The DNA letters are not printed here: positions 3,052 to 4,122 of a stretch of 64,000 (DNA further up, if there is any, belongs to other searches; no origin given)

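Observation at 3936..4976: XRE HTH fused to an ImmA/IrrE HExxH peptidase domain, translationally coupled to the TS-like gene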

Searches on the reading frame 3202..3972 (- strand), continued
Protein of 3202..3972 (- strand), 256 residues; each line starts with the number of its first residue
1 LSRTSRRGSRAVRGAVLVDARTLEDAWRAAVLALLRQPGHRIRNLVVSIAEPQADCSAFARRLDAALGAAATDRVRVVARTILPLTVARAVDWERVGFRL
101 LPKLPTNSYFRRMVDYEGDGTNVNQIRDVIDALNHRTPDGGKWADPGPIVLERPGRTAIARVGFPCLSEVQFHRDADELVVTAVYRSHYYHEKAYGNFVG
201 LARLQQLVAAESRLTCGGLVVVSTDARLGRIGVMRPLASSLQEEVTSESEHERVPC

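Call 79: search_protein_families(library=pfam, proteins=[L023:7815-9179:-, L081:9859-10551:+, L081:7850-8332:+, L068:6651-6989:+, L063:1839-2813:+, L093:7705-8826:+, L031:7086-9152:+, L050:8739-9701:+, L079:11755-12765:+, L026:3067-3588:+], max_evalue=0.01)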
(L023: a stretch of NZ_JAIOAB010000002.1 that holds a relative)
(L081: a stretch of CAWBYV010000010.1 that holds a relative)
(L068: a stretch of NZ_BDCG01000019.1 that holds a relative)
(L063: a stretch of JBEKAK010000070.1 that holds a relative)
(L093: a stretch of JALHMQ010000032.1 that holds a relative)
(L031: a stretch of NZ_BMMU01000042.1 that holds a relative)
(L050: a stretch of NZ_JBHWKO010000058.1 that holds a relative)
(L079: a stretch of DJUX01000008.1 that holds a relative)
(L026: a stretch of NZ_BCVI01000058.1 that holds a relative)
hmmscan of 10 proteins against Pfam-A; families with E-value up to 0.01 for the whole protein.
L023:7815-9179:- (454 aa): 1 family
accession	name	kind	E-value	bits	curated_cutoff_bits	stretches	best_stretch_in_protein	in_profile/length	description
PF18723.6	HMUDK_hel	-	2.8e-113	378.4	25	1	145-421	1-280/281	5-hmdU DNA kinase, helical domain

L081:9859-10551:+ (230 aa): 1 family
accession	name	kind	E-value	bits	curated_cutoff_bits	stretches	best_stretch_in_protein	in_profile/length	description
PF00112.29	Peptidase_C1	-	2.6e-08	34.6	20.7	1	12-213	1-202/220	Papain family cysteine protease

L081:7850-8332:+ (160 aa): 1 family
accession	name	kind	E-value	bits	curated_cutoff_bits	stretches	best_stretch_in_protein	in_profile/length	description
PF01648.25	ACPS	-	6.6e-16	58.8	25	1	30-126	2-105/111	4'-phosphopantetheinyl transferase superfamily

L068:6651-6989:+ (112 aa): 0 families

L063:1839-2813:+ (324 aa): 3 families
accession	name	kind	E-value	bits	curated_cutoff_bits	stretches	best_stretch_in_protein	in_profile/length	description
PF04055.27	Radical_SAM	-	1.5e-11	45.1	29.5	1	13-169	2-162/166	Radical SAM superfamily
PF13186.11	SPASM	-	5.5e-07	30.2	21.5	1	246-291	1-47/67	Iron-sulfur cluster-binding domain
PF13353.11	Fer4_12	-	0.0038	18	22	1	16-93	13-92/137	4Fe-4S single cluster domain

L093:7705-8826:+ (373 aa): 2 families
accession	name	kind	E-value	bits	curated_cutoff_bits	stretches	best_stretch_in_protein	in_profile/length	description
PF03167.25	UDG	-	1.8e-26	93.3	24.3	1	36-180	3-127/141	Uracil DNA glycosylase superfamily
PF13274.11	SocA_Panacea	-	0.00025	22.4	25.7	1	232-336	1-106/113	Antitoxin SocA-like, Panacea domain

L031:7086-9152:+ (688 aa): 1 family
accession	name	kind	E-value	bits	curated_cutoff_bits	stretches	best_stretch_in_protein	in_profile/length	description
PF03457.19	HA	-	2.1e-25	89.2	28.4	2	406-466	2-63/64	Helicase associated domain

L050:8739-9701:+ (320 aa): 0 families

L079:11755-12765:+ (336 aa): 2 families
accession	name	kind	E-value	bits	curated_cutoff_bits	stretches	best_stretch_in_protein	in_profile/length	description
PF00303.24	Thymidylat_synt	-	2.8e-24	86.1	24.3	1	65-256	53-240/266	Thymidylate synthase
PF09909.14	DUF2138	-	0.0049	15.9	22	1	182-302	45-164/560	Uncharacterized protein conserved in bacteria (DUF2138)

L026:3067-3588:+ (173 aa): 1 family
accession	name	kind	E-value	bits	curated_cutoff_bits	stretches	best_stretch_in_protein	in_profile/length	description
PF07799.17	DUF1643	-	1.9e-52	177.3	22.5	1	28-160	1-134/134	Protein of unknown function (DUF1643)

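Call 107: find_related_loci(query=A7, collection=viral_contigs, flank=6000)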
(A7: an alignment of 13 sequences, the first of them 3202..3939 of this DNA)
Query A7 (245 aa) in viral_contigs; peptide patterns used: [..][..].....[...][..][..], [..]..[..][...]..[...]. (x = any residue, [..] = any of these).
59 stretches matched a pattern; 1 encode a relative of the query (tblastn E <= 1e-3); 1 distinct loci.
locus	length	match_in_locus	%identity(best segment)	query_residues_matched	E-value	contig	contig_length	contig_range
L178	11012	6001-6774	31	5-217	6e-22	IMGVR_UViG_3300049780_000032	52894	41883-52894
